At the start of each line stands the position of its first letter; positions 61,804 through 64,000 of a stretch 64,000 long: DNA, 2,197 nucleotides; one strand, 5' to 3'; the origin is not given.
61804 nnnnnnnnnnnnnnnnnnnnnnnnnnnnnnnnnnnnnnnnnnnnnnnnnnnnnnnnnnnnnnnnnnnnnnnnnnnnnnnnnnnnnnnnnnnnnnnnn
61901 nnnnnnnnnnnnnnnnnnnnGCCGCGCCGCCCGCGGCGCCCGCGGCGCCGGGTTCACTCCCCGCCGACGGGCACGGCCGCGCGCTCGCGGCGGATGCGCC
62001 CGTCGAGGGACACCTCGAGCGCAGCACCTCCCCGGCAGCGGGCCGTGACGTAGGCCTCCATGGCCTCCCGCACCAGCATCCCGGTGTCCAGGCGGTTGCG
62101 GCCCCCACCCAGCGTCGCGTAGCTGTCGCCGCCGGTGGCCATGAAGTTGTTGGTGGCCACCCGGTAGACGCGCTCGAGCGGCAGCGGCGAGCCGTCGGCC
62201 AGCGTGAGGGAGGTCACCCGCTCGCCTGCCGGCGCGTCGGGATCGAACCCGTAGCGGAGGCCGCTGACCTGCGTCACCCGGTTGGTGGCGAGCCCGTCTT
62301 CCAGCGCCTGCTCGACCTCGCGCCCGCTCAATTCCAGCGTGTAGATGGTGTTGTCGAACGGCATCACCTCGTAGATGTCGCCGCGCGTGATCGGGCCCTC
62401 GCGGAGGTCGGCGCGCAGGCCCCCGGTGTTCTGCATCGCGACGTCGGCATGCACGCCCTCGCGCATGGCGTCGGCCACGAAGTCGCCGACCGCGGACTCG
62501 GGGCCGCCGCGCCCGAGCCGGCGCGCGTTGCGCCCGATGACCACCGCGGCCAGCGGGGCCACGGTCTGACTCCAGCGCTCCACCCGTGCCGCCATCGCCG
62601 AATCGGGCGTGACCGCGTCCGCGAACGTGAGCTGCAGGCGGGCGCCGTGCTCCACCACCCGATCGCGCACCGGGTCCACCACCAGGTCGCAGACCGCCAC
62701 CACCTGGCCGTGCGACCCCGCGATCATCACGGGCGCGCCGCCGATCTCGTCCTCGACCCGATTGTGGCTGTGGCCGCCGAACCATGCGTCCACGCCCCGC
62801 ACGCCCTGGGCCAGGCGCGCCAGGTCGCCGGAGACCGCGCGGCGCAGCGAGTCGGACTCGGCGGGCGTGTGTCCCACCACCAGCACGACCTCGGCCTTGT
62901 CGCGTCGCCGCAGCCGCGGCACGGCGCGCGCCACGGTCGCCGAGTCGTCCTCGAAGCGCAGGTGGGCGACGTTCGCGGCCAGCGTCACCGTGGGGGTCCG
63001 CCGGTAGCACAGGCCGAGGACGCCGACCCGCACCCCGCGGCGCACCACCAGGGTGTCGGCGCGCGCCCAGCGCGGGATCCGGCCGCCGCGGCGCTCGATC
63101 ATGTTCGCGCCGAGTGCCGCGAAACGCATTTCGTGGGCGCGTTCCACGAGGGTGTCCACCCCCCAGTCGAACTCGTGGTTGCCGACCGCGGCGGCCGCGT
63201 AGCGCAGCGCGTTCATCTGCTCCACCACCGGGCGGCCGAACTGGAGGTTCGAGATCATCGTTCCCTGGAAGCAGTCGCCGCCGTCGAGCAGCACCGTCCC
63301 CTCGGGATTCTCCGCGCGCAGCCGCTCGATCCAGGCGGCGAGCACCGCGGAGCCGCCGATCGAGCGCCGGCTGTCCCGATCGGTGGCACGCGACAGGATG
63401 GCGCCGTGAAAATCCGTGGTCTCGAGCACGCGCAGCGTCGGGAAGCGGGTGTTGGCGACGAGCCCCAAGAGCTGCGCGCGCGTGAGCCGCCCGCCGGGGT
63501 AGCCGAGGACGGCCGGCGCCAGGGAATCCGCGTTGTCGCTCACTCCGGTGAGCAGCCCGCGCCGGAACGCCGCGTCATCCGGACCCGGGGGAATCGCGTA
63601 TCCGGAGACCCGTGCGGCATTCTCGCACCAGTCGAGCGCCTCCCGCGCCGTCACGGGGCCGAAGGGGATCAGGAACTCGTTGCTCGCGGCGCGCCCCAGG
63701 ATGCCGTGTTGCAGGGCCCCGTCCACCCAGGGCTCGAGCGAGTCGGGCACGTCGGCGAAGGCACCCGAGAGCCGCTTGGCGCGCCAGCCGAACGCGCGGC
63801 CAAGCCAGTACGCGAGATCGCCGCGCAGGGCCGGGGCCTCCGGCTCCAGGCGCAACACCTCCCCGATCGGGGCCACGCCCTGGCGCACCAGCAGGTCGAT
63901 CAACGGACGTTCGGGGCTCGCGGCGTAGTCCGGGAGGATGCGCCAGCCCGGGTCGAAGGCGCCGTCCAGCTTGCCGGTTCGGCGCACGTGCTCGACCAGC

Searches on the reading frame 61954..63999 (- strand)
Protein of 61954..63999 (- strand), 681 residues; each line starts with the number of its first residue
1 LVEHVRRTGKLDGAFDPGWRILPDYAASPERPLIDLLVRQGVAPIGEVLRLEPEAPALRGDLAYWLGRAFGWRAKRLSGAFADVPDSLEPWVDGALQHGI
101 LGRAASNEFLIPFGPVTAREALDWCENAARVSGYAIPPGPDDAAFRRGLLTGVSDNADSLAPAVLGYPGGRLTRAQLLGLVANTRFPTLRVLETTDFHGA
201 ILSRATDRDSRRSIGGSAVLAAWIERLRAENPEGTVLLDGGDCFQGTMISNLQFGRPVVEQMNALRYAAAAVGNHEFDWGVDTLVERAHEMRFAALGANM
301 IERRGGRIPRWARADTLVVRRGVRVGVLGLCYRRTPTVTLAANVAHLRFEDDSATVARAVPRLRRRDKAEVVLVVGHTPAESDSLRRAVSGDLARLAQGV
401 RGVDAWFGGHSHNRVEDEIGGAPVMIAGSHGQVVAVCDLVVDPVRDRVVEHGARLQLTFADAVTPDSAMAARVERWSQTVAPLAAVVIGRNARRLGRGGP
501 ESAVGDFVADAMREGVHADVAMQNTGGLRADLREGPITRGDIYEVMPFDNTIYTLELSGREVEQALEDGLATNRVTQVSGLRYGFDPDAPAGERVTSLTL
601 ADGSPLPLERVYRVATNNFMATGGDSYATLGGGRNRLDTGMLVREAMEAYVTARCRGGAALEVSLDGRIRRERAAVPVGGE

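Call 14: search_protein_families(library=pfam, proteins=[window:61954-63999:-], max_evalue=0.05)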
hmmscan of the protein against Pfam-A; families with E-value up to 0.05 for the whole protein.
window:61954-63999:- (681 aa): 4 families
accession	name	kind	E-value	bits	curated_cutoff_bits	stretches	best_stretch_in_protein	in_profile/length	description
PF02872.23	5_nucleotid_C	-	5.8e-43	147.2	23.6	1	493-630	13-156/158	5'-nucleotidase, C-terminal domain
PF00149.33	Metallophos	-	1.3e-09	39.2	21.5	1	189-413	1-190/191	Calcineurin-like phosphoesterase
PF09587.15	PGA_cap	-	1.1e-05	25.5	27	1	256-412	67-231/255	Bacterial capsule synthesis protein PGA_cap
PF21953.1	NadN_nucleosid_C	-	2.7e-05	24.7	27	1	517-555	36-74/199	NAD nucleotidase, C-terminal domain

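Call 48: find_homologous_proteins(query=window:61954-63999:-, max_evalue=1e-100)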
Query window:61954-63999:- (681 aa): 381 proteins with E <= 1e-100 among 8000 candidates; the best 120 are listed.
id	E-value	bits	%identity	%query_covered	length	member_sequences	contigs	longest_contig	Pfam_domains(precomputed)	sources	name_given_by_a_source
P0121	0.0e+0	1150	70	99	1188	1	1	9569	PF09587.16,PF00149.34,PF02872.24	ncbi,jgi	-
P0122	0.0e+0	1080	68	99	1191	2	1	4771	PF09587.16,PF00149.34,PF02872.24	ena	-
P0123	0.0e+0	1069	68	99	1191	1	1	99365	PF09587.16,PF00149.34,PF02872.24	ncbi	-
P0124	0.0e+0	1068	69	99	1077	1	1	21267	PF09587.16,PF00149.34,PF02872.24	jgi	jgi:2',3'-cyclic-nucleotide 2'-phosphodiesterase/3'-nucleotidase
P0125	0.0e+0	1067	64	98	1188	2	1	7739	PF09587.16,PF00149.34,PF02872.24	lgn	-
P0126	0.0e+0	1049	65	98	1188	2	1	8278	PF00149.34,PF02872.24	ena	-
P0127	0.0e+0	1046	64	99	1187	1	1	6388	PF09587.16,PF00149.34,PF02872.24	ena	-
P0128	0.0e+0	1042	64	99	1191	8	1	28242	PF09587.16,PF00149.34,PF02872.24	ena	-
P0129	0.0e+0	1040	64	98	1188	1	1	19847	PF09587.16,PF00149.34,PF02872.24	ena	-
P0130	0.0e+0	1020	66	96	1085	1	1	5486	PF00149.34,PF02872.24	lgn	-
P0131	0.0e+0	1020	63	99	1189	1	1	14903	PF09587.16,PF00149.34,PF02872.24,PF21953.2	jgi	jgi:2',3'-cyclic-nucleotide 2'-phosphodiesterase/3'-nucleotidase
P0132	0.0e+0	1016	63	99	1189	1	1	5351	PF00149.34,PF02872.24,PF21953.2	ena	-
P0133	0.0e+0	1016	63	99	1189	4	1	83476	PF09587.16,PF00149.34,PF02872.24,PF21953.2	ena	-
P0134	0.0e+0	1014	65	98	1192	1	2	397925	PF09587.16,PF00149.34,PF02872.24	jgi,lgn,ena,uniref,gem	uniref:Multifunctional 2',3'-cyclic-nucleotide 2'-phosphodiesterase/5'-nucleotidase/3'-nucleotidase 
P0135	0.0e+0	1014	62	98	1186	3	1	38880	PF09587.16,PF00149.34,PF02872.24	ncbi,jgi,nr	ncbi:MAG TPA: 5'-nucleotidase C-terminal domain-containing protein [Candidatus Saccharimonadaceae ba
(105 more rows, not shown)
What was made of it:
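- Tried and rejected: *Reaching the contig end through the 5'-nucleotidase.* The homologue search returned nothing above 70% identity and was wasted (call 48).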
